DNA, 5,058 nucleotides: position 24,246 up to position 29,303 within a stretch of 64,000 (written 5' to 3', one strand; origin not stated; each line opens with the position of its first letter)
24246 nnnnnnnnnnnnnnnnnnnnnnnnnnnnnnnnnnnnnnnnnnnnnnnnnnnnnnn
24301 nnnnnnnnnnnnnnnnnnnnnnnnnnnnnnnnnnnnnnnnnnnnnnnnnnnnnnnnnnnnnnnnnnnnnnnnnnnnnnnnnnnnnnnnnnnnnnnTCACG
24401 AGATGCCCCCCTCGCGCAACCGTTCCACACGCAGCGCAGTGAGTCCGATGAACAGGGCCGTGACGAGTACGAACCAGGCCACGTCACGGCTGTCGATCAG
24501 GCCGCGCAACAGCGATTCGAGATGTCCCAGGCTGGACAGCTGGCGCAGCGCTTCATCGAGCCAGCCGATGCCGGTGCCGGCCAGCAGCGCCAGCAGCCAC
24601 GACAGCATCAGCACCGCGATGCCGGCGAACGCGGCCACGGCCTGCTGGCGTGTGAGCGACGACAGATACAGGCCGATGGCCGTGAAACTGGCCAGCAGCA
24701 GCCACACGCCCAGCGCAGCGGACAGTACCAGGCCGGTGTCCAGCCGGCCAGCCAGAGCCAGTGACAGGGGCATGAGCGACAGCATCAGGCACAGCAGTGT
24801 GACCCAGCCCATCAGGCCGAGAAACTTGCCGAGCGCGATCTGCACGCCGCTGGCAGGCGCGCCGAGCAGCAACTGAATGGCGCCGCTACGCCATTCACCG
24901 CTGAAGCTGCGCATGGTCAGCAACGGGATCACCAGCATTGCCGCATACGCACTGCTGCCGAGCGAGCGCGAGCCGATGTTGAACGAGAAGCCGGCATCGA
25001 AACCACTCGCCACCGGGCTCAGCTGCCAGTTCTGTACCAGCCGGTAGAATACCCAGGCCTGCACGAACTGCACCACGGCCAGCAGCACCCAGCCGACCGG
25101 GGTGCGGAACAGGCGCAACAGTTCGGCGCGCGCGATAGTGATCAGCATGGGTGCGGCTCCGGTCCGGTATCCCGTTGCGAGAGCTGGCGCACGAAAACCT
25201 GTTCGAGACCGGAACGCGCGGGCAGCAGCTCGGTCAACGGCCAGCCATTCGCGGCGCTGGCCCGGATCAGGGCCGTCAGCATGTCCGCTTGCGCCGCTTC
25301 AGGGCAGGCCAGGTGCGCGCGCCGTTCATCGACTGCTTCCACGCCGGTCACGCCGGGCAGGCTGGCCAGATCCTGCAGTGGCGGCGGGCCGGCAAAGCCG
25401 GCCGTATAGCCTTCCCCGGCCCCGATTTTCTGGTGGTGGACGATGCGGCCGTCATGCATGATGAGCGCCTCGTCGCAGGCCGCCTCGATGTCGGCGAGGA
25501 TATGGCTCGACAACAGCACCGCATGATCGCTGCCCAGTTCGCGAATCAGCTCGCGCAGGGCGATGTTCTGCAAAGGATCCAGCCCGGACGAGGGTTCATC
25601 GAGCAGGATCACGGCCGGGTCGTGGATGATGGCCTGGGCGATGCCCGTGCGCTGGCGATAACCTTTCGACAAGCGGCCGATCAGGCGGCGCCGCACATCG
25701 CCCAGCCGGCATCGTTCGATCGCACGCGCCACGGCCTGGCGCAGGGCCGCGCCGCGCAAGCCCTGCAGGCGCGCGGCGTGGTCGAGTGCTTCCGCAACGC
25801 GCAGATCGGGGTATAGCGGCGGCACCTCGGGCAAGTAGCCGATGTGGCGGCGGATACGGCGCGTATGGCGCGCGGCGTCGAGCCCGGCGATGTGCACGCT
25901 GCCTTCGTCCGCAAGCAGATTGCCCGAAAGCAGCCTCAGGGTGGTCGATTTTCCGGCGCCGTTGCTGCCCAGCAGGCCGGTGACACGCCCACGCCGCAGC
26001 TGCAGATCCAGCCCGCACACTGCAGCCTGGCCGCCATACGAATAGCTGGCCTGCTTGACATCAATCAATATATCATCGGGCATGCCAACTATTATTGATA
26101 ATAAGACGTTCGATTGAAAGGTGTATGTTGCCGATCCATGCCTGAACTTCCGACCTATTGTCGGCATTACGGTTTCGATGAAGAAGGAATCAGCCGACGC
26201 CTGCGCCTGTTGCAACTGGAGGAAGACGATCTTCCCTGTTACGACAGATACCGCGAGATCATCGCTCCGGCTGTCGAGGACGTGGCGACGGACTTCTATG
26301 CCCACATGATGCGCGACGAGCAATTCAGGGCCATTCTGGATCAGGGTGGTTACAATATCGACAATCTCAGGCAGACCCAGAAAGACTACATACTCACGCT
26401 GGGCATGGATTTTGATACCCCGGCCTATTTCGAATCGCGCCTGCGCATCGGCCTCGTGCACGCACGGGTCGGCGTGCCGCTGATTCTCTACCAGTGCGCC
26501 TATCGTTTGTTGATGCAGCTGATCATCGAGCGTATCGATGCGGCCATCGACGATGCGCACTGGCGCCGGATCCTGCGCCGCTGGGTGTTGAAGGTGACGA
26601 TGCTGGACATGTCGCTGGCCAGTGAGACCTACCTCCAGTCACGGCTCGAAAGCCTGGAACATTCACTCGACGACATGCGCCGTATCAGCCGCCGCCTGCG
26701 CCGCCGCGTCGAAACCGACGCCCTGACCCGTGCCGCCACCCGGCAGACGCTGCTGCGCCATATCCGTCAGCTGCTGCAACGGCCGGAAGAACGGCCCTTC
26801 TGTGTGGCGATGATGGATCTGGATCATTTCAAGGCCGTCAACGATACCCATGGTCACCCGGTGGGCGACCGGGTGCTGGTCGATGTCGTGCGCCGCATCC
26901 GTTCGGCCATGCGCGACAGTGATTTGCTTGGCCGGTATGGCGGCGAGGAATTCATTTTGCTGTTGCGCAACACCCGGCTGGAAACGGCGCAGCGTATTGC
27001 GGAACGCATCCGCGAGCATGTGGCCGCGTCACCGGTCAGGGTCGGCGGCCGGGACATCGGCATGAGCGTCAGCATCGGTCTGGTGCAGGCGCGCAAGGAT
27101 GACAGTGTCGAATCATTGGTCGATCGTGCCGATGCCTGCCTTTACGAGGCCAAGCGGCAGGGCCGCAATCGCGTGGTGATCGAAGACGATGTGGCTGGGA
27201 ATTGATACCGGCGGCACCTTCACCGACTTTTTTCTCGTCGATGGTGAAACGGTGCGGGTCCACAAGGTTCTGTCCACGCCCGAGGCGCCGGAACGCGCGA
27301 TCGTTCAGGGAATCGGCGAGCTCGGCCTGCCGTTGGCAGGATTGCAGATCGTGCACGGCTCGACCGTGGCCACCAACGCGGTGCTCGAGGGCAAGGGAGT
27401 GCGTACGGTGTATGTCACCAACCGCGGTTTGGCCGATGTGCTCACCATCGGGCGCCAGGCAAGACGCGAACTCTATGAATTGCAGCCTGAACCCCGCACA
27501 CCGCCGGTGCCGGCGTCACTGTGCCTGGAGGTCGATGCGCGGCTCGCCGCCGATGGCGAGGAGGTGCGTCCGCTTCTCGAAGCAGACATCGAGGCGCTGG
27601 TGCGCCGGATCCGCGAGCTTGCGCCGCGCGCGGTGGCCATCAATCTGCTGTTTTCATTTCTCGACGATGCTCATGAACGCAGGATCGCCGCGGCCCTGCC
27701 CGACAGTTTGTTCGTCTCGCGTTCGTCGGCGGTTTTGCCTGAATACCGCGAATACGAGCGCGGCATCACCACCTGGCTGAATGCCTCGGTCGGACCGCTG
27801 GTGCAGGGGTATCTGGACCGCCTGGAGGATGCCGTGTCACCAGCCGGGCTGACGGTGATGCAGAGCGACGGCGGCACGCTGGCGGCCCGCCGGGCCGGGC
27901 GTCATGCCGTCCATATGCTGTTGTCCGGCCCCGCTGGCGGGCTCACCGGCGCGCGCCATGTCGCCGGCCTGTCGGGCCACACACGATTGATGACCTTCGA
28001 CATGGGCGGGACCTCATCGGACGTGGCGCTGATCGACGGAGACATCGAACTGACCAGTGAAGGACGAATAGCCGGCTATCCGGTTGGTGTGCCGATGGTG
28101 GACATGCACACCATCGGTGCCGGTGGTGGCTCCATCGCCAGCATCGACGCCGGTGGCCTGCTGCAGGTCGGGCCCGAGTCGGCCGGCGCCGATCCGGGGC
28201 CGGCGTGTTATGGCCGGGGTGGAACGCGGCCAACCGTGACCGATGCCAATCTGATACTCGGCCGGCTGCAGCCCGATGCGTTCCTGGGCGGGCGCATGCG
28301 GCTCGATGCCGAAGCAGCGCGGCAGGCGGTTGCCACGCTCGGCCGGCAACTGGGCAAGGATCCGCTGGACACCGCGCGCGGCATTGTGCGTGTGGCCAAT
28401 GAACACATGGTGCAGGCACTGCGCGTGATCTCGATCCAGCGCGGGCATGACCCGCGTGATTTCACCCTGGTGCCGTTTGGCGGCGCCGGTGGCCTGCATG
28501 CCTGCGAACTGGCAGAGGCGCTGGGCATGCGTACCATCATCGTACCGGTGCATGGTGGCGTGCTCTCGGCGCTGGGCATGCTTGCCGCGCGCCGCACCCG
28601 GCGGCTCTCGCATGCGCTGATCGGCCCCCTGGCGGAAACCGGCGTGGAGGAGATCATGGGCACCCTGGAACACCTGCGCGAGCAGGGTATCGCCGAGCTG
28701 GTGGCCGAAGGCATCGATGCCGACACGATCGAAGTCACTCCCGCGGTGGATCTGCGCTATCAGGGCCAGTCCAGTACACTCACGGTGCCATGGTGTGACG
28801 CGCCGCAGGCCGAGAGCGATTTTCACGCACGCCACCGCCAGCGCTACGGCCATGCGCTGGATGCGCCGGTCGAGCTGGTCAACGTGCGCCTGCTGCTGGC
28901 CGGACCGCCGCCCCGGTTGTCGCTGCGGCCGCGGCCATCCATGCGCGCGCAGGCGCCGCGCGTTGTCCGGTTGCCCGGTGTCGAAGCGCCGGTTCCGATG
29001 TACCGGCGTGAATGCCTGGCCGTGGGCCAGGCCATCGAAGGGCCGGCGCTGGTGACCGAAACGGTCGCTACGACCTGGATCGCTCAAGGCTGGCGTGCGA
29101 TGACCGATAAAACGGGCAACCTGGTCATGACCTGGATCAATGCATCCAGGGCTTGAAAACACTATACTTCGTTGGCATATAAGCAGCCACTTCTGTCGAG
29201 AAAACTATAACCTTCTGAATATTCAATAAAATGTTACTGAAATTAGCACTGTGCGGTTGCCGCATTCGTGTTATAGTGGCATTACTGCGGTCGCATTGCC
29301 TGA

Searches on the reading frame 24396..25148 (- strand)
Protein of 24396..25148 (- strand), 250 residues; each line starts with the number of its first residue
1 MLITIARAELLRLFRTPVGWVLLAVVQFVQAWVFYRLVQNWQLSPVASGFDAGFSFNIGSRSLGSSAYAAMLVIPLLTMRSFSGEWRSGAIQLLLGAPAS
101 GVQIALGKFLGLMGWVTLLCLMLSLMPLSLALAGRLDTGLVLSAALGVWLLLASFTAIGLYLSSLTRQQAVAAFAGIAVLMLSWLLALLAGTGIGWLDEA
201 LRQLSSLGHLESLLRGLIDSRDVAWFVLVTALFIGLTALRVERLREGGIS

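Call 60: search_protein_families(library=pfam, proteins=[window:24396-25148:-], max_evalue=0.00001)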
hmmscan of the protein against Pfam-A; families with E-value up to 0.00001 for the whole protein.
window:24396-25148:- (250 aa): 1 family
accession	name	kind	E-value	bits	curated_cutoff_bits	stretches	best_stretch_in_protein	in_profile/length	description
PF12679.13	ABC2_membrane_2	-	5.8e-11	42.6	27.2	1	4-192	2-204/283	ABC-2 family transporter protein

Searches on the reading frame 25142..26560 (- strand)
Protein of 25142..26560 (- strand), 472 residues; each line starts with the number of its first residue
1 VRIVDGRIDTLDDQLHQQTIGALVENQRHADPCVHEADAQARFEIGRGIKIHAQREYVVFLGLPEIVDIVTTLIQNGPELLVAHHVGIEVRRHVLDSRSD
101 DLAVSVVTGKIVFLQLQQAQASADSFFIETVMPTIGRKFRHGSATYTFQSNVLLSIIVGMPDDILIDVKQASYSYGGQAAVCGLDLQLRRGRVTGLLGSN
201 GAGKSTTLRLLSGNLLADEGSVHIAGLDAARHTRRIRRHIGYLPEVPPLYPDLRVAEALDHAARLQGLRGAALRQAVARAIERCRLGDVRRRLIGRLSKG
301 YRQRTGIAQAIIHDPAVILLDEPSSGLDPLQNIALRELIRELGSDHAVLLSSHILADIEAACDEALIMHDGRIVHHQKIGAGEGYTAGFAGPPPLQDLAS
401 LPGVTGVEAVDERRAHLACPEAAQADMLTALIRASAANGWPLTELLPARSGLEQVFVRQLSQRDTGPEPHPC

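Call 60: search_protein_families(library=pfam, proteins=[window:25142-26560:-], max_evalue=0.00001)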
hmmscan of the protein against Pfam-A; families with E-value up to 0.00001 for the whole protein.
window:25142-26560:- (472 aa): 2 families
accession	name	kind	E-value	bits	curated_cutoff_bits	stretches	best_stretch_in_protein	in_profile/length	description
PF00005.33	ABC_tran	-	2.8e-29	102.9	25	1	183-324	3-136/137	ABC transporter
PF13304.12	AAA_21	-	1.6e-08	35.5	27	0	306-354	247-299/304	AAA domain, putative AbiEii toxin, Type IV TA system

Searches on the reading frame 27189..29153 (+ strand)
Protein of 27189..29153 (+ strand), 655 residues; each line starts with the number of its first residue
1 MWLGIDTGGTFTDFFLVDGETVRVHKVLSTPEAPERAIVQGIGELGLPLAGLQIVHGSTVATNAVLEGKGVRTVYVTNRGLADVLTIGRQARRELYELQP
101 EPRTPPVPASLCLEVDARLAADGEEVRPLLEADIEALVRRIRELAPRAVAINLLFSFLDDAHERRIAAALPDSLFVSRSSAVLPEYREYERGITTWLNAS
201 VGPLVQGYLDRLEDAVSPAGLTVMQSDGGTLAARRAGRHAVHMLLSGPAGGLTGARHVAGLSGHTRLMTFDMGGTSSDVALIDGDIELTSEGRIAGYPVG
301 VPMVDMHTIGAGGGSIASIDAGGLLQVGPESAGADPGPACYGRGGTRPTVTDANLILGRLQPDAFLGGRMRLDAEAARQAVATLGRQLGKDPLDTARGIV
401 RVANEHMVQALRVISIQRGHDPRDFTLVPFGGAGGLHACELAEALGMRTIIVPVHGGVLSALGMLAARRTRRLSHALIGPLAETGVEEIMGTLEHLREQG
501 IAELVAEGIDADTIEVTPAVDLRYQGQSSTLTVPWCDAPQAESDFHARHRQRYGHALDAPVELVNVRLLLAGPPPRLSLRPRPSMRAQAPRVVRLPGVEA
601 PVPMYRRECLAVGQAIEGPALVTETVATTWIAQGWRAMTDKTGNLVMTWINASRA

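Call 8: search_protein_families(library=pfam, proteins=[window:27189-29153:+], max_evalue=0.001)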
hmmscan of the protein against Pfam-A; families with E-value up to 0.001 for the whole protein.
window:27189-29153:+ (655 aa): 3 families
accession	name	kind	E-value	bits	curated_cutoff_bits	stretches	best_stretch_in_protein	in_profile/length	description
PF01968.24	Hydantoinase_A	-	5.1e-96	321.8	22.9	1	191-470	1-288/291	Hydantoinase/oxoprolinase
PF05378.19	Hydant_A_N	-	1.3e-40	139.4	25.2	1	3-170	2-172/176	Hydantoinase/oxoprolinase N-terminal region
PF19278.4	Hydant_A_C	-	3.9e-07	30.1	21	0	487-533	12-58/193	Hydantoinase/oxoprolinase C-terminal domain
